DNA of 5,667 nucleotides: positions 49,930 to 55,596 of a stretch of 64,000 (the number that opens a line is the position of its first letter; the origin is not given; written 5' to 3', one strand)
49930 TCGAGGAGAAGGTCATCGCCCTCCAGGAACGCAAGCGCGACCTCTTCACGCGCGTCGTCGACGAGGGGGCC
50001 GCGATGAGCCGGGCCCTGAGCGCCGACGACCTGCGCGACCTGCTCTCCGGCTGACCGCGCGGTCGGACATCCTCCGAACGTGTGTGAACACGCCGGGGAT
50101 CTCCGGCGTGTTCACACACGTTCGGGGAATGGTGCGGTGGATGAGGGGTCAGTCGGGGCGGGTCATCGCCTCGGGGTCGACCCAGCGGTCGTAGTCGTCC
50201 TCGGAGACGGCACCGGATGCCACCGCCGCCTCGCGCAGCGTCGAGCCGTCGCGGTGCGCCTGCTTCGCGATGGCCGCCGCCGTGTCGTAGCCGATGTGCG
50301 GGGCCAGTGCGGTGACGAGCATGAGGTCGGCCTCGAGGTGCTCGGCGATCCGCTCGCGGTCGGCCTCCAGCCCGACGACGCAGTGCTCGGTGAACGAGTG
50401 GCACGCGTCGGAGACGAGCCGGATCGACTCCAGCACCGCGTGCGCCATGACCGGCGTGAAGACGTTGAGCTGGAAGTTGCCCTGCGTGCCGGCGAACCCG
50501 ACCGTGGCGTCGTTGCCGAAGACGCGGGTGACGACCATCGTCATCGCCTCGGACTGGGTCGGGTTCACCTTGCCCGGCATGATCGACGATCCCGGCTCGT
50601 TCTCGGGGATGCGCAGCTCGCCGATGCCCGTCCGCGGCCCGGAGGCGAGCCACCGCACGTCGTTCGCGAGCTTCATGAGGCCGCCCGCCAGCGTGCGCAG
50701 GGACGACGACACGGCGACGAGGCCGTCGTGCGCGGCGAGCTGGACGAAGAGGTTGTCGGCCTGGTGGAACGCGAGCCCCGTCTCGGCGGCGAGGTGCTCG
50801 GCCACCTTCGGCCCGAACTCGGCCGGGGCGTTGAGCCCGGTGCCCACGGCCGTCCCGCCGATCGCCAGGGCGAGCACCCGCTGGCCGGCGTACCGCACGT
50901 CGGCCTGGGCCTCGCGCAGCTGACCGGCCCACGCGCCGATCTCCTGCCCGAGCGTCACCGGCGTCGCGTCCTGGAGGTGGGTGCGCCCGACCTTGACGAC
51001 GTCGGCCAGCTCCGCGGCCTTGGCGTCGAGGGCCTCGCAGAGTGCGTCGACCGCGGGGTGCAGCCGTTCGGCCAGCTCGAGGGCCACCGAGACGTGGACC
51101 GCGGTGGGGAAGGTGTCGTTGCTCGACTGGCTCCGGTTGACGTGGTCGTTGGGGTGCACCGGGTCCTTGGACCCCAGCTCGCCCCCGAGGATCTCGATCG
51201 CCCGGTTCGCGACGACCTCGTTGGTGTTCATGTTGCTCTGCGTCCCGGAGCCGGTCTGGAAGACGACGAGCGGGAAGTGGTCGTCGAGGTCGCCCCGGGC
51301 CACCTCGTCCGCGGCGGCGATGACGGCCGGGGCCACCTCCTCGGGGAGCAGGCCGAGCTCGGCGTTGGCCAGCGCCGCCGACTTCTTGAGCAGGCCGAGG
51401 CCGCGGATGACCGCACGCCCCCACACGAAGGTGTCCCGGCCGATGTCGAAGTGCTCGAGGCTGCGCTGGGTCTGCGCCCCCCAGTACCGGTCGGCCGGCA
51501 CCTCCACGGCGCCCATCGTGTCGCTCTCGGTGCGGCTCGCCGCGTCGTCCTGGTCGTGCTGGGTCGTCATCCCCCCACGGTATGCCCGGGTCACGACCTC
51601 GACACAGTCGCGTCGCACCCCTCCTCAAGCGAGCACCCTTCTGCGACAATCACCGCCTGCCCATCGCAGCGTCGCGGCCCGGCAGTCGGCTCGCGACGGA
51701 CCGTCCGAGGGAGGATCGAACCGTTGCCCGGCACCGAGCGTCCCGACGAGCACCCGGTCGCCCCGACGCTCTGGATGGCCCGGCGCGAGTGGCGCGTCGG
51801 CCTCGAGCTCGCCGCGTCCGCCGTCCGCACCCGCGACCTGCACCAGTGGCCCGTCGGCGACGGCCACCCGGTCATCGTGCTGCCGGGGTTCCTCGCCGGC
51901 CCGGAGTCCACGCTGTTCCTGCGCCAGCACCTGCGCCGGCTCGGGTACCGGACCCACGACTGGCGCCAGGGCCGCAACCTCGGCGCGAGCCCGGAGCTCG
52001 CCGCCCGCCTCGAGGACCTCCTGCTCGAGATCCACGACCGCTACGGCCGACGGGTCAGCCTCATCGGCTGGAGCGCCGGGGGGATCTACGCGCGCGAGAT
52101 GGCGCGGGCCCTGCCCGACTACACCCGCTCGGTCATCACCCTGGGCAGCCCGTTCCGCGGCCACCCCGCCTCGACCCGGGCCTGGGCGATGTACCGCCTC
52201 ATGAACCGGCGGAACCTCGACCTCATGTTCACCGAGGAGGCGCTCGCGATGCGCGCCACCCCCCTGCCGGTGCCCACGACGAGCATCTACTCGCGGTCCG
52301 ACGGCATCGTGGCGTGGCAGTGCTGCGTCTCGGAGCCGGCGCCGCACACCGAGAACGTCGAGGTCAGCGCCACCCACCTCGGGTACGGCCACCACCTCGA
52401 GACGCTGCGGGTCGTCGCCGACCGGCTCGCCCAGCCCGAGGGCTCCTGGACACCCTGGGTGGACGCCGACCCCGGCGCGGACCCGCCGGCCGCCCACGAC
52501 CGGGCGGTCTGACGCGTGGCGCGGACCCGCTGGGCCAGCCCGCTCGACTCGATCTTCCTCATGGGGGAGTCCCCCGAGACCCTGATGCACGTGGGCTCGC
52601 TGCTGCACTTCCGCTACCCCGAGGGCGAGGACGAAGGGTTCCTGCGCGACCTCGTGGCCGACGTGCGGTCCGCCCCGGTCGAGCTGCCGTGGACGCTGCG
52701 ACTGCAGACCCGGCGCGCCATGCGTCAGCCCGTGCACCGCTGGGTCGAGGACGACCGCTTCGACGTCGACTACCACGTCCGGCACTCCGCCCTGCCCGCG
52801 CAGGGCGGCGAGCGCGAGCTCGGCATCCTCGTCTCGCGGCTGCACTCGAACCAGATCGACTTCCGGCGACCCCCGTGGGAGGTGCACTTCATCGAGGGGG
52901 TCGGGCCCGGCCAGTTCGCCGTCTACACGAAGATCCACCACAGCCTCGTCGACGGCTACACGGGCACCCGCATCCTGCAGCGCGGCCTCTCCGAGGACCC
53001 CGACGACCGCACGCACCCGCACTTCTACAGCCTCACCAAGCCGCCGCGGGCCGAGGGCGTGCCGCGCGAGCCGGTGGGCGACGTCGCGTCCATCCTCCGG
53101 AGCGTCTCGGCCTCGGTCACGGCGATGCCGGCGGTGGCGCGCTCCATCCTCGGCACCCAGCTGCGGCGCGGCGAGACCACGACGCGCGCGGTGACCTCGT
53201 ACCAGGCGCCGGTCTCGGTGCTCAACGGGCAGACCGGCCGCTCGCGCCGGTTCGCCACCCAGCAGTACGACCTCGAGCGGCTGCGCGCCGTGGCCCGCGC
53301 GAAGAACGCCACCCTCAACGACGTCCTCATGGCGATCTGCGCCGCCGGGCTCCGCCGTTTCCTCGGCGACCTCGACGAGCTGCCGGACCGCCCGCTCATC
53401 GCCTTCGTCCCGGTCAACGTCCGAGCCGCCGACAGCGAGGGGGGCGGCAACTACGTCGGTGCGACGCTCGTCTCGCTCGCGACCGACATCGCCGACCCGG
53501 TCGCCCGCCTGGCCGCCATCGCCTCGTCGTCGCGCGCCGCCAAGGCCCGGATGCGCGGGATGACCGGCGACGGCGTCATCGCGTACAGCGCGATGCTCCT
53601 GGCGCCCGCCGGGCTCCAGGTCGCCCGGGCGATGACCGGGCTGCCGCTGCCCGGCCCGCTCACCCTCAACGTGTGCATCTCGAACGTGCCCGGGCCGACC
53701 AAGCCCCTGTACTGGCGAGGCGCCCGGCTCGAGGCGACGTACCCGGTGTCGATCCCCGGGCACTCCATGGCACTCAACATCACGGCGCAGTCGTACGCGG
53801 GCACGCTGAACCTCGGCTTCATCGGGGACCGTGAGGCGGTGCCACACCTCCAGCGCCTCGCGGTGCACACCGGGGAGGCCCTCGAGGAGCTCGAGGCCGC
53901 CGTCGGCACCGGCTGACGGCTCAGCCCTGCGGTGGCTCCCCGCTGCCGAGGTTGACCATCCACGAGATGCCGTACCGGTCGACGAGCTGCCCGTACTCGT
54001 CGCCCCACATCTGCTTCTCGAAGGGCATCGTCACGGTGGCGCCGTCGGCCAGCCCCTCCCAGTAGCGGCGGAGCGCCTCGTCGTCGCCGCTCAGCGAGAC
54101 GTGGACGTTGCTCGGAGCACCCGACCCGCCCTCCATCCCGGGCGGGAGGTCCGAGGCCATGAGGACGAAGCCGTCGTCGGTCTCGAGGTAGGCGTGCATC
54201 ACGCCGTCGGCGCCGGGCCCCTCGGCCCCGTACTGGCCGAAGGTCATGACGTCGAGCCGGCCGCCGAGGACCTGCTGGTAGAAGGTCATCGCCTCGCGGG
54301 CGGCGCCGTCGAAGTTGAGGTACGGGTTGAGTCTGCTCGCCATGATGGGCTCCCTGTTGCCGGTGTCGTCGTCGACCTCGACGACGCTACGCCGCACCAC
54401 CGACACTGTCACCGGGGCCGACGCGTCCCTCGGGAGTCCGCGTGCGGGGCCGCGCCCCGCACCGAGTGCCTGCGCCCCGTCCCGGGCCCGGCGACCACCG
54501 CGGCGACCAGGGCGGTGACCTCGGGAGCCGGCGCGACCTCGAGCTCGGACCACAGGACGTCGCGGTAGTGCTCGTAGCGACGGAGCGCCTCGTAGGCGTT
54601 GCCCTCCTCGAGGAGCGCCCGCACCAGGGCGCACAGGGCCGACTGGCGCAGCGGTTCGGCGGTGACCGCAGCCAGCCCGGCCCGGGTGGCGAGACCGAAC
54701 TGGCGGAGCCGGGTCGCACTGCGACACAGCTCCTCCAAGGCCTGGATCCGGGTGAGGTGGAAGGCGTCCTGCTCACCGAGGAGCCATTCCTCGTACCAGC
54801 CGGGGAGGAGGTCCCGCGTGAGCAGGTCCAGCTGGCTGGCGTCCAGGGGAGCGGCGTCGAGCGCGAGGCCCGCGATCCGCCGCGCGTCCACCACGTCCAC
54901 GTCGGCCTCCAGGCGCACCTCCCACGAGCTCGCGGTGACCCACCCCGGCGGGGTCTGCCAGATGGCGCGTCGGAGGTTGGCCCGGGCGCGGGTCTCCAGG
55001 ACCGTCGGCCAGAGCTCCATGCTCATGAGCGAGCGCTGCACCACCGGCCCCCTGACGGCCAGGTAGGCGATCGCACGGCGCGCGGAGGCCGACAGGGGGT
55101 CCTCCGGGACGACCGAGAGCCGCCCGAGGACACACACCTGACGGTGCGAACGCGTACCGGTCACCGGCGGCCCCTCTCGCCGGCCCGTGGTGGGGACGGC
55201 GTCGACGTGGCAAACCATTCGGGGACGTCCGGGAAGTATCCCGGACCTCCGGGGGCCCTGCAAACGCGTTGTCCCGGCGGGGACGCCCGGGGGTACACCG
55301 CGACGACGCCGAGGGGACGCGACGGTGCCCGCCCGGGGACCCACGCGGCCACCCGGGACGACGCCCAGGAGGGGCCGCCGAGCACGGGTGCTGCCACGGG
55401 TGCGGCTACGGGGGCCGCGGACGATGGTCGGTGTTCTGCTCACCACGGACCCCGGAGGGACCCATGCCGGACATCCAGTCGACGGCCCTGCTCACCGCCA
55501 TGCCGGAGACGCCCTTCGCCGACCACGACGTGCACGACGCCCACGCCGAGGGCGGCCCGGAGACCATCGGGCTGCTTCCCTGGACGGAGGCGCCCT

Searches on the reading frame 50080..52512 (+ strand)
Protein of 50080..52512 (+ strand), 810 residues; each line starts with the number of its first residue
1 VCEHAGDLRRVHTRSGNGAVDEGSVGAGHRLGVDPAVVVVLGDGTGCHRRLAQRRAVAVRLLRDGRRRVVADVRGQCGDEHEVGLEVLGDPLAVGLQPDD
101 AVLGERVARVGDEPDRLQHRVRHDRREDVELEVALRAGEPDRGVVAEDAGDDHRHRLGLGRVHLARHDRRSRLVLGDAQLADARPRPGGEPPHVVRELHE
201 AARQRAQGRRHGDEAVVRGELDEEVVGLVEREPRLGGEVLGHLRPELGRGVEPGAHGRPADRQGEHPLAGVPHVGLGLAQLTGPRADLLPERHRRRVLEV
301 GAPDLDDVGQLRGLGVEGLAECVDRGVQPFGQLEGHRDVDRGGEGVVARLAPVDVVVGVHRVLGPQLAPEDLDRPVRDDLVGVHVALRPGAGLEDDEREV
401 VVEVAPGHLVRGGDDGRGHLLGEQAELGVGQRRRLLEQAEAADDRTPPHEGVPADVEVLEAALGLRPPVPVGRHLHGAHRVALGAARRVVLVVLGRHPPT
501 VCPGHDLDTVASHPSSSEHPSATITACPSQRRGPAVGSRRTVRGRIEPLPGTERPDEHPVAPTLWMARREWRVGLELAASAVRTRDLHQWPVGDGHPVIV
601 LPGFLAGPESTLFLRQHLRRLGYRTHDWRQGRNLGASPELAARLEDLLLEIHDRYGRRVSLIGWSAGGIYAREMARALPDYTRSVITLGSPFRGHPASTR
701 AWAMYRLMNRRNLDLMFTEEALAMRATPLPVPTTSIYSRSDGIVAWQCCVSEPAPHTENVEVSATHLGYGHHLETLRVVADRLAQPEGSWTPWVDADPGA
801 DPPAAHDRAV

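Call 87: search_protein_families(library=pfam, proteins=[window:50080-52512:+], max_evalue=0.01)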
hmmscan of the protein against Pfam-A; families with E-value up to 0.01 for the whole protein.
window:50080-52512:+ (810 aa): 1 family
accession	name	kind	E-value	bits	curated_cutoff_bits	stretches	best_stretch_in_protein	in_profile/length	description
PF00561.26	Abhydrolase_1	-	0.0084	16.2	25.8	0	597-707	2-117/245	alpha/beta hydrolase fold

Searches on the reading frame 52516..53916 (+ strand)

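Call 5: search_protein_families(library=pfam, proteins=[window:52516-53916:+], max_evalue=0.01)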
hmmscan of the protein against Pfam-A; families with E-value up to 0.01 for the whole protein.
window:52516-53916:+ (466 aa): 3 families
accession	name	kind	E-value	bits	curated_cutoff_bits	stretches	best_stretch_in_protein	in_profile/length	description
PF03007.21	WS_DGAT_cat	-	4.2e-69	233.7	23.6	1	8-270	2-262/263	Wax ester synthase/diacylglycerol acyltransferase catalytic domain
PF06974.18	WS_DGAT_C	-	1.5e-35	122.8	20.7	1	311-459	2-144/145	WS/DGAT C-terminal domain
PF16911.10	PapA_C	-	0.0017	18.3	30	1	254-304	18-66/203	Phthiocerol/phthiodiolone dimycocerosyl transferase C-terminus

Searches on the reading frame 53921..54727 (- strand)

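Call 5: search_protein_families(library=pfam, proteins=[window:53921-54727:-], max_evalue=0.01)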
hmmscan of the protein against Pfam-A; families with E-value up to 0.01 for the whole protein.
window:53921-54727:- (268 aa): 2 families
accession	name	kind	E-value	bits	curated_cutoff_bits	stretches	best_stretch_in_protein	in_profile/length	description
PF06983.19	3-dmu-9_3-mt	-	2.9e-07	31.4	24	1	133-258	3-115/116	3-demethylubiquinone-9 3-methyltransferase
PF00903.31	Glyoxalase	-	2.1e-06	28.5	20.6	1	135-257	4-120/121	Glyoxalase/Bleomycin resistance protein/Dioxygenase superfamily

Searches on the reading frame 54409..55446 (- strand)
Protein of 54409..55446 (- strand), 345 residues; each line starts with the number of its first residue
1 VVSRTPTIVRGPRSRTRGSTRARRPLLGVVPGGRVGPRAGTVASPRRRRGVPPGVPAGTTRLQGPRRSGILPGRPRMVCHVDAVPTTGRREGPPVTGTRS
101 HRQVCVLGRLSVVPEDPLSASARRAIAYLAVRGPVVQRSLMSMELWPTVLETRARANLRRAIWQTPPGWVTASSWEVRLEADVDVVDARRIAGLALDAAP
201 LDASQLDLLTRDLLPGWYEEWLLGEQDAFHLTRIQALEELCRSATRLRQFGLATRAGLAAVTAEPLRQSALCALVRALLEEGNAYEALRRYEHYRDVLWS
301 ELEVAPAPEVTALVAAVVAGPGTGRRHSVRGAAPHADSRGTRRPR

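Call 5: search_protein_families(library=pfam, proteins=[window:54409-55446:-], max_evalue=0.01)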
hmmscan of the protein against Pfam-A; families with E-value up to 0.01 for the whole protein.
window:54409-55446:- (345 aa): 1 family
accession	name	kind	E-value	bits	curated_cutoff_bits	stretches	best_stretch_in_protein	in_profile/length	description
PF03704.23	BTAD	-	1.2e-13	52.1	22.1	1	219-317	47-145/146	Bacterial transcriptional activator domain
